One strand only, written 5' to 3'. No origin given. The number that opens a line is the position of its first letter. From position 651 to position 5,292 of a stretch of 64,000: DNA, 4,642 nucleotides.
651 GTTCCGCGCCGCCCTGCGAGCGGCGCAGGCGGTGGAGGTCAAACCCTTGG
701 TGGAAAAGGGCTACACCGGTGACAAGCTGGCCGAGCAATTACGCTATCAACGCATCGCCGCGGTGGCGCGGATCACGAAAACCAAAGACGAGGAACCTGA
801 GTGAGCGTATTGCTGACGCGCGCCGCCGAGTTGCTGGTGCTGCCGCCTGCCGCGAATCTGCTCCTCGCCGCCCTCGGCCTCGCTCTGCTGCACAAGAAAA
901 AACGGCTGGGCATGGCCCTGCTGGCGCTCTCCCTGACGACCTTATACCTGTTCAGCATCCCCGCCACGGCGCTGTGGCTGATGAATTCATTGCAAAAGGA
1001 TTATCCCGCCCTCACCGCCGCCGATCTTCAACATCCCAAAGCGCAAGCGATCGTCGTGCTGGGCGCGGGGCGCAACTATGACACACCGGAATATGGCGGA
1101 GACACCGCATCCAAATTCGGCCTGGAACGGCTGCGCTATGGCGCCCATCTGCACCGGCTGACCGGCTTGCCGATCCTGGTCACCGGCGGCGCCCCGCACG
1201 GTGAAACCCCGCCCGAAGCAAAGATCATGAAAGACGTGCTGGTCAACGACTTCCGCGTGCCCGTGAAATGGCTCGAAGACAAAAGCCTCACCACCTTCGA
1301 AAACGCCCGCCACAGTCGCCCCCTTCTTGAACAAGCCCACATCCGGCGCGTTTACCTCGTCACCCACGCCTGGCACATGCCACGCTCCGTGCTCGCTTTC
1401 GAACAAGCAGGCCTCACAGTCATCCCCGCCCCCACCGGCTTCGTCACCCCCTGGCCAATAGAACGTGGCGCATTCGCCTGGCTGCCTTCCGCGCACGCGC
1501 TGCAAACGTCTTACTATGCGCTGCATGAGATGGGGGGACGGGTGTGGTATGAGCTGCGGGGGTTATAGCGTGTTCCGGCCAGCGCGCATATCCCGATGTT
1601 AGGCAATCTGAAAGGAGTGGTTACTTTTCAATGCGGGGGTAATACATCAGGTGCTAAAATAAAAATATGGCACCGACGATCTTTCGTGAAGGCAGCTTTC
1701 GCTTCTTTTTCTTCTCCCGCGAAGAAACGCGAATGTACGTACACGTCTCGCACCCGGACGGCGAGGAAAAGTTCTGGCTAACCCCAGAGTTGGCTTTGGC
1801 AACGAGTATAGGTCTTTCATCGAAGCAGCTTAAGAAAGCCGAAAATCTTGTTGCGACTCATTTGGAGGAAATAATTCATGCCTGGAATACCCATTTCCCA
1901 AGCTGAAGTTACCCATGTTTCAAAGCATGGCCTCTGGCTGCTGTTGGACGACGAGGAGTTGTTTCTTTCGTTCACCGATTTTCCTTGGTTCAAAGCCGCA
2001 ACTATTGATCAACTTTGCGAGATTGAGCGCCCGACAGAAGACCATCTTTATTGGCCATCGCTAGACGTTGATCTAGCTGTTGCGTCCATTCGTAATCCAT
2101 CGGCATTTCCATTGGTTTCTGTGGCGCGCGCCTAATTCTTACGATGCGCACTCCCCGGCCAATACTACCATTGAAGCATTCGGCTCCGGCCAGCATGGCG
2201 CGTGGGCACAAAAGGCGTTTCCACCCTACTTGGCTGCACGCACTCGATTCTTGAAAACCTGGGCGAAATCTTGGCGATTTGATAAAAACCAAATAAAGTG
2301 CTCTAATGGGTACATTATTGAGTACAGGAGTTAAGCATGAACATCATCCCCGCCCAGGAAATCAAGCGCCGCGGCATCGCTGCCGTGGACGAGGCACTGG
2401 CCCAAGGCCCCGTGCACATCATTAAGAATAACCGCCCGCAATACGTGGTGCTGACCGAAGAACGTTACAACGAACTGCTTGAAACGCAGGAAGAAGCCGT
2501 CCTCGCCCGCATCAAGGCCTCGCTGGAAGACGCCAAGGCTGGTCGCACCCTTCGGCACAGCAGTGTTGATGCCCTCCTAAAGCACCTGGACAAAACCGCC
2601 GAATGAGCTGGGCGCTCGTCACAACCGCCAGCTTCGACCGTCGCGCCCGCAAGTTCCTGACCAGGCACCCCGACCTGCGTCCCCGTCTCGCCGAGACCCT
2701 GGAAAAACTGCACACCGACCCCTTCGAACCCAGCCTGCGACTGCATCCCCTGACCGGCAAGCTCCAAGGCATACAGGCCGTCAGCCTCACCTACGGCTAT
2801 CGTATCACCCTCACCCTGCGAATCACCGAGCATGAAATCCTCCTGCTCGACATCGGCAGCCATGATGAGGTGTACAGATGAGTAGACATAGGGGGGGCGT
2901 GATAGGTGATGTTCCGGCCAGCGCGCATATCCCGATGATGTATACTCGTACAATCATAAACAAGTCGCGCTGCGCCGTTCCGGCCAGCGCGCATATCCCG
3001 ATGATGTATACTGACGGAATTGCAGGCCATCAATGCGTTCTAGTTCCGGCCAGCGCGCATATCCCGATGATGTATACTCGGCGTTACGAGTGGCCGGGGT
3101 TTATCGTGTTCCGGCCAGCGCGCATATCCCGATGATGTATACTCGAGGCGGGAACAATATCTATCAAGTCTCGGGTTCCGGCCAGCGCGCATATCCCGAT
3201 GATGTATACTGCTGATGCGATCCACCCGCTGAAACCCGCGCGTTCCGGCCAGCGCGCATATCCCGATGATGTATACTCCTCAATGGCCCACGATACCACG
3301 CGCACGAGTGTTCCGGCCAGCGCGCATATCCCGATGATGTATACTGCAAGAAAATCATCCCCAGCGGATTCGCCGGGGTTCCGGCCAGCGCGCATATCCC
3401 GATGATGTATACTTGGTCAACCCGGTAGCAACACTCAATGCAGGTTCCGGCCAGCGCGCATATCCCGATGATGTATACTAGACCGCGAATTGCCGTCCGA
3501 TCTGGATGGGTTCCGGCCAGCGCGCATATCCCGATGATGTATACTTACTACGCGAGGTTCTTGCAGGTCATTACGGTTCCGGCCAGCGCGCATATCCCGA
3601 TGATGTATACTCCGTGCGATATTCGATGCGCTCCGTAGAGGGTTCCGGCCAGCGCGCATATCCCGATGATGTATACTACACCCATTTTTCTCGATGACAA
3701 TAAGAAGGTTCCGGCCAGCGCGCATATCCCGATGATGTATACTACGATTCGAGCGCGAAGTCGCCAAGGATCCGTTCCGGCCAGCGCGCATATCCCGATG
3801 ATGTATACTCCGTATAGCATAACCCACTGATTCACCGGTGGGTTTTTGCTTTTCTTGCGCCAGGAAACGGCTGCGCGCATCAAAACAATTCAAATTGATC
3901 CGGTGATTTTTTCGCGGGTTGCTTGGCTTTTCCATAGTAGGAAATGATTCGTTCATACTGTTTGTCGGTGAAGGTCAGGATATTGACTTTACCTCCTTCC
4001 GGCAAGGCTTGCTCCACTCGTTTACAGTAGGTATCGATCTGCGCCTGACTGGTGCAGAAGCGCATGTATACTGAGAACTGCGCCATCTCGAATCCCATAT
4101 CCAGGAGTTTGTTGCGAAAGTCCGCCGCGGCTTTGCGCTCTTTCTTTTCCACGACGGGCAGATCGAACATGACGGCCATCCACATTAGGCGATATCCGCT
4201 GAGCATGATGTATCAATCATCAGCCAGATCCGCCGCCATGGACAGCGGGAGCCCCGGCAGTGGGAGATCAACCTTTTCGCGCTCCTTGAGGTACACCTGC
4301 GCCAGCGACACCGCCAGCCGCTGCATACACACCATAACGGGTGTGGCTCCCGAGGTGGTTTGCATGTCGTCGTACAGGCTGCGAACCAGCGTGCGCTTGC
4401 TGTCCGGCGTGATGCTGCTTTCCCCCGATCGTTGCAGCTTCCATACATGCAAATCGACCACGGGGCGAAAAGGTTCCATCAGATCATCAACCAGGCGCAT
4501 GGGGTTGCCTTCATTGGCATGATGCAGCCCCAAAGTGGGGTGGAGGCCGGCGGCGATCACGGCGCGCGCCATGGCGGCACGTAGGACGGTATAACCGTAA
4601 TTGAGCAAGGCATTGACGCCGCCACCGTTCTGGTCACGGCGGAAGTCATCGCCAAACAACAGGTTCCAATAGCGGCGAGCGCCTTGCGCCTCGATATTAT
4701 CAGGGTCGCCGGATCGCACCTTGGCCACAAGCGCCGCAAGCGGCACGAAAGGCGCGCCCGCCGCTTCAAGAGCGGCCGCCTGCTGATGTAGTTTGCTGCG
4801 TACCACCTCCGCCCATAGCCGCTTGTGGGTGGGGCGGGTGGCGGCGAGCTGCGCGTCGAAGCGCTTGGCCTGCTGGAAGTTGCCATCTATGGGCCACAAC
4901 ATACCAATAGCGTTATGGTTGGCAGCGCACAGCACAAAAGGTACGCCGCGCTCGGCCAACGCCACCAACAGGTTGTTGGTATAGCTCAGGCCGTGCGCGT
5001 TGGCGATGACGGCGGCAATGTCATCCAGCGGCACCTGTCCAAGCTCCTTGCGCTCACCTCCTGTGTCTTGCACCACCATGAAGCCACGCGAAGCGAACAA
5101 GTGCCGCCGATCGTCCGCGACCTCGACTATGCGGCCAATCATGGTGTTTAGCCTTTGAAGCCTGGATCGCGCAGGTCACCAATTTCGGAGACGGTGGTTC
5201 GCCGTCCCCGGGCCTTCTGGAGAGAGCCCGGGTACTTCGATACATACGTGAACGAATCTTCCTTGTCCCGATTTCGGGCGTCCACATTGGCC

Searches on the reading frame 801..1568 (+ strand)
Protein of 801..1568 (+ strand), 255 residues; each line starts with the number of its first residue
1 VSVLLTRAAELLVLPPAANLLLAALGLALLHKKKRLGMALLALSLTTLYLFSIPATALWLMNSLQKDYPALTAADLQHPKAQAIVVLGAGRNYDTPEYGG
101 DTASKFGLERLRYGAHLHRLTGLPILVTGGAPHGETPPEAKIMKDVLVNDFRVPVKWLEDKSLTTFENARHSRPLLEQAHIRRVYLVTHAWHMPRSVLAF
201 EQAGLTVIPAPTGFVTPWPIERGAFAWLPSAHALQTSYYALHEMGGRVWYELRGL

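Call 12: search_protein_families(library=ncbifam, proteins=[window:801-1568:+])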
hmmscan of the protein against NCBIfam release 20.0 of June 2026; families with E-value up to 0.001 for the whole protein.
window:801-1568:+ (255 aa): 1 family
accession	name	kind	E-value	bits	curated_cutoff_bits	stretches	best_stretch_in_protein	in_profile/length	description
NF007794.0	PRK10494.1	equivalog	5.7e-18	65.3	205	1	5-254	5-251/259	envelope biogenesis factor ElyC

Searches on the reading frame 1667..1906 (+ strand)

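Call 50: search_protein_families(library=pfam, proteins=[window:1667-1906:+], max_evalue=0.01)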
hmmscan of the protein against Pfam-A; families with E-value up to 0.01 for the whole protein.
window:1667-1906:+ (79 aa): 1 family
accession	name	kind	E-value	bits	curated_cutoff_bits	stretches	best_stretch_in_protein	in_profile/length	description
PF13711.11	DUF4160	-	1.6e-13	51.1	23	1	11-74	2-65/65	Domain of unknown function (DUF4160)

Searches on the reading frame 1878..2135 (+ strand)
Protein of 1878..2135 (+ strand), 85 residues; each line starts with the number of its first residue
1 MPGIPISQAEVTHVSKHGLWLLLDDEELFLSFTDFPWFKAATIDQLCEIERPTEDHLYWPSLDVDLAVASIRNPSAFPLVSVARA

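Call 50: search_protein_families(library=pfam, proteins=[window:1878-2135:+], max_evalue=0.01)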
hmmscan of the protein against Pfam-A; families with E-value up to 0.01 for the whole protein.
window:1878-2135:+ (85 aa): 1 family
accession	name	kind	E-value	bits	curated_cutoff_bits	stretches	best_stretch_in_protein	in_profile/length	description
PF10387.14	DUF2442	-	2.9e-16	59.9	23.9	1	9-74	2-69/72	Protein of unknown function (DUF2442)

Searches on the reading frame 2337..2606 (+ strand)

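Call 50: search_protein_families(library=pfam, proteins=[window:2337-2606:+], max_evalue=0.01)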
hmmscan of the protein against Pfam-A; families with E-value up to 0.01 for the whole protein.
window:2337-2606:+ (89 aa): 1 family
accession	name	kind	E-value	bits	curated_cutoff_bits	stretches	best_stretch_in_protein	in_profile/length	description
PF02604.26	PhdYeFM_antitox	-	4.8e-08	33.1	29.8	1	1-68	1-69/74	Antitoxin Phd_YefM, type II toxin-antitoxin system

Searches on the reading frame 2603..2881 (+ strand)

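Call 50: search_protein_families(library=pfam, proteins=[window:2603-2881:+], max_evalue=0.01)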
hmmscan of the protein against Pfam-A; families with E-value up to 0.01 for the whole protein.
window:2603-2881:+ (92 aa): 1 family
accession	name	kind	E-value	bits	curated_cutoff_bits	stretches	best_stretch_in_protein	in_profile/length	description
PF15738.11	YafQ_toxin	-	1.4e-05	25.7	30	1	6-90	4-86/88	Bacterial toxin of type II toxin-antitoxin system, YafQ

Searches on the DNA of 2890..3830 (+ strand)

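Call 55: search_dna_similar(query=window:2890-3830:+, collection=phages, mode=distant, max_evalue=10, max_rows=30)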
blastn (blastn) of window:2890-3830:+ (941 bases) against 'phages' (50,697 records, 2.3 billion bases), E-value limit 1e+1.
Records with a match: 15; places in all: 15; records where one place covers at least 80% of the query: 0.
Best place of each record, by identity: 80-90% 15.
By first word of the organism name: Synechococcus 15.
By host as written in the record: - 11; Synechococcus sp. 4.
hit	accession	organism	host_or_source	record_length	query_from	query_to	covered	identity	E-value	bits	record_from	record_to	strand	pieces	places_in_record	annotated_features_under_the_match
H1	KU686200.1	Synechococcus phage S-CAM4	Synechococcus sp.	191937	307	335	3%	89.7%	3e+0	40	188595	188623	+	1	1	hypothetical protein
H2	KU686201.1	Synechococcus phage S-CAM4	Synechococcus sp.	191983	307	335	3%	89.7%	3e+0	40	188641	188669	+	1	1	hypothetical protein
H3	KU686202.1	Synechococcus phage S-CAM4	Synechococcus sp.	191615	307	335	3%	89.7%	3e+0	40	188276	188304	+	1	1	hypothetical protein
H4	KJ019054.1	Synechococcus phage ACG-2014e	-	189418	307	335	3%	89.7%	3e+0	40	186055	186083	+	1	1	hypothetical protein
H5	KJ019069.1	Synechococcus phage ACG-2014j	-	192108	307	335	3%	89.7%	3e+0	40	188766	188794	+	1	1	hypothetical protein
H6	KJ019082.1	Synechococcus phage ACG-2014i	-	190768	307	335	3%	89.7%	3e+0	40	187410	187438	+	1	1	hypothetical protein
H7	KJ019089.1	Synechococcus phage ACG-2014j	-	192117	307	335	3%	89.7%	3e+0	40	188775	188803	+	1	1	hypothetical protein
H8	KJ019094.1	Synechococcus phage ACG-2014e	-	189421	307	335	3%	89.7%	3e+0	40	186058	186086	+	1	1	hypothetical protein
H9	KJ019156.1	Synechococcus phage ACG-2014e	-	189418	307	335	3%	89.7%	3e+0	40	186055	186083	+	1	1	hypothetical protein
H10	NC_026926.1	Synechococcus phage ACG-2014j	-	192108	307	335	3%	89.7%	3e+0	40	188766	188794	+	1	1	hypothetical protein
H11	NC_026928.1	Synechococcus phage ACG-2014e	-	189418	307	335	3%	89.7%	3e+0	40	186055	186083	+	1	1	hypothetical protein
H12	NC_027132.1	Synechococcus phage ACG-2014i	-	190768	307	335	3%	89.7%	3e+0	40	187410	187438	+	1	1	hypothetical protein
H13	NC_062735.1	Synechococcus phage ACG-2014j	-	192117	307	335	3%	89.7%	3e+0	40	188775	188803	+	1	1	hypothetical protein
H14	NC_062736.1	Synechococcus phage ACG-2014e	-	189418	307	335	3%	89.7%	3e+0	40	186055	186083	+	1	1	hypothetical protein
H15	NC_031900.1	Synechococcus phage S-CAM4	Synechococcus sp.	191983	307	335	3%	89.7%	3e+0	40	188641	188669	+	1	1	hypothetical protein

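Call 56: search_dna_similar(query=window:2890-3830:+, collection=plasmids, mode=distant, max_evalue=10, max_rows=30)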
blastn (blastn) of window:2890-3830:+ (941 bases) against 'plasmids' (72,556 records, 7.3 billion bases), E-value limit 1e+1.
Records with a match: 10; places in all: 10; records where one place covers at least 80% of the query: 0.
Best place of each record, by identity: >=99% 1; 90-95% 1; 80-90% 7; 60-80% 1.
By first word of the organism name: Leisingera 5; Limnohabitans 1; Pararhizobium 1; Tropicibacter 1; Phyllobacterium 1; Vibrio 1.
By predicted mobility (MOB-suite, as given by PLSDB): non-mobilizable 10.
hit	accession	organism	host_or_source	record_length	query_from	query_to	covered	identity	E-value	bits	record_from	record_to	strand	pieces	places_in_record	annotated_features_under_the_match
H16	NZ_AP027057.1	Limnohabitans sp. TEGF004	water,lake surface water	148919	618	844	24%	66.8%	3e-1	46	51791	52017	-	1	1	none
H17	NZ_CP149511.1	Pararhizobium sp. A13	Aeschynomene indica,cell ...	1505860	734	776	5%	81.4%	9e-1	43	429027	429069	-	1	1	none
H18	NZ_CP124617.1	Tropicibacter oceani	pure culture,sediment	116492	330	364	4%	84.2%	3e+0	41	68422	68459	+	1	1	tetratricopeptide repeat protein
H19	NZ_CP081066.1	Leisingera caerulea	-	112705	472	504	4%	88.2%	3e+0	41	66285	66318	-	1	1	sugar transporter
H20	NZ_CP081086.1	Leisingera caerulea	-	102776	472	504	4%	88.2%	3e+0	41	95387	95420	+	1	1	sugar transporter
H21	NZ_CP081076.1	Leisingera caerulea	-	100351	472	504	4%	88.2%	3e+0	41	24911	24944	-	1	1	sugar transporter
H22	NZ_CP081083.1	Leisingera caerulea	-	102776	472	504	4%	88.2%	3e+0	41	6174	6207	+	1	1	sugar transporter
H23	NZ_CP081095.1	Leisingera caerulea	-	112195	472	504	4%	88.2%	3e+0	41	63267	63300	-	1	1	sugar transporter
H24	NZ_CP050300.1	Phyllobacterium sp. 628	Oxytropis pumilio,cell culture,root ...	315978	338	364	3%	92.6%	3e+0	41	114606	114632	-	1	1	LysR family transcriptional regulator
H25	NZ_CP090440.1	Vibrio maritimus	Skeletonema costatum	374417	712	734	2%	100.0%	9e-1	43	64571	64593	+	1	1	none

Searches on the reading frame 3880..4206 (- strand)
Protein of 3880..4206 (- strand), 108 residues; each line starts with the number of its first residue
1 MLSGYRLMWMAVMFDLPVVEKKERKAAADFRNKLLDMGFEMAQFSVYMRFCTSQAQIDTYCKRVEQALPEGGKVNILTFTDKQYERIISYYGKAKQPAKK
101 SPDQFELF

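Call 12: search_protein_families(library=ncbifam, proteins=[window:3880-4206:-])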
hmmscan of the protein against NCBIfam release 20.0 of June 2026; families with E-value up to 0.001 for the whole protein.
window:3880-4206:- (108 aa): 1 family
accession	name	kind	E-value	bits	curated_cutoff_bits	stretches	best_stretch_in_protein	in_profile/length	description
TIGR01573.1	cas2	equivalog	5.3e-17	61.9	24.5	1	8-98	1-89/96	CRISPR-associated endonuclease Cas2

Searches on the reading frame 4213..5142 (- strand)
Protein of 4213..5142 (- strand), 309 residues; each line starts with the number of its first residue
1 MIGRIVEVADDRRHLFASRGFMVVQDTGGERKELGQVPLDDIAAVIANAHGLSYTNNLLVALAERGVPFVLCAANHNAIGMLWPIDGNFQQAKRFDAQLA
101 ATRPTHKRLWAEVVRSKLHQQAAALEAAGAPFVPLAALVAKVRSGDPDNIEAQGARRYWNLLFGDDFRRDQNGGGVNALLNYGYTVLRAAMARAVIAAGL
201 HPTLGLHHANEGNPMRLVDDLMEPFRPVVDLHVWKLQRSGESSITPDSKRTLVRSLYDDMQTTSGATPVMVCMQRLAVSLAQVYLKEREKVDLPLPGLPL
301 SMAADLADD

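Call 12: search_protein_families(library=ncbifam, proteins=[window:4213-5142:-])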
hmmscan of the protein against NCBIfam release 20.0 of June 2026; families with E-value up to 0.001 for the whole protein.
window:4213-5142:- (309 aa): 9 families
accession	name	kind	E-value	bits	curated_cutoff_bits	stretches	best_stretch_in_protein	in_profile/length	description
TIGR03639.1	cas1_NMENI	exception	1.2e-70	238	120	1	4-280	2-277/278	type II CRISPR-associated endonuclease Cas1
TIGR00287.1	cas1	equivalog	7e-25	87.8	71.7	1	8-241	4-261/327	CRISPR-associated endonuclease Cas1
TIGR04093.1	cas1_CYANO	exception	8.4e-14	51.2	385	1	21-229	19-247/334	type I-D CRISPR-associated endonuclease Cas1d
NF049935.1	cas4g_cas1g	exception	2.4e-13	49.4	560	1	175-229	405-459/546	CRISPR-associated endonuclease Cas4g/Cas1g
TIGR03640.1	cas1_DVULG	exception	2.4e-10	40.1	385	1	175-229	199-253/340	type I-C CRISPR-associated endonuclease Cas1c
TIGR03983.1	cas1_MYXAN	equivalog_domain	1.5e-08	34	358.05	1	176-233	206-264/347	type I-MYXAN CRISPR-associated endonuclease Cas1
TIGR03638.1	cas1_ECOLI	exception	6.2e-05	22.4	215.6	0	173-214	169-210/269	type I-E CRISPR-associated endonuclease Cas1e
TIGR04329.1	cas1_PREFRAN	exception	6.4e-05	22.2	300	1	175-236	188-249/317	type V CRISPR-associated endonuclease Cas1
TIGR03641.1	cas1_HMARI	exception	0.00045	19.6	304.1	0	176-229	184-237/324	type I-B CRISPR-associated endonuclease Cas1b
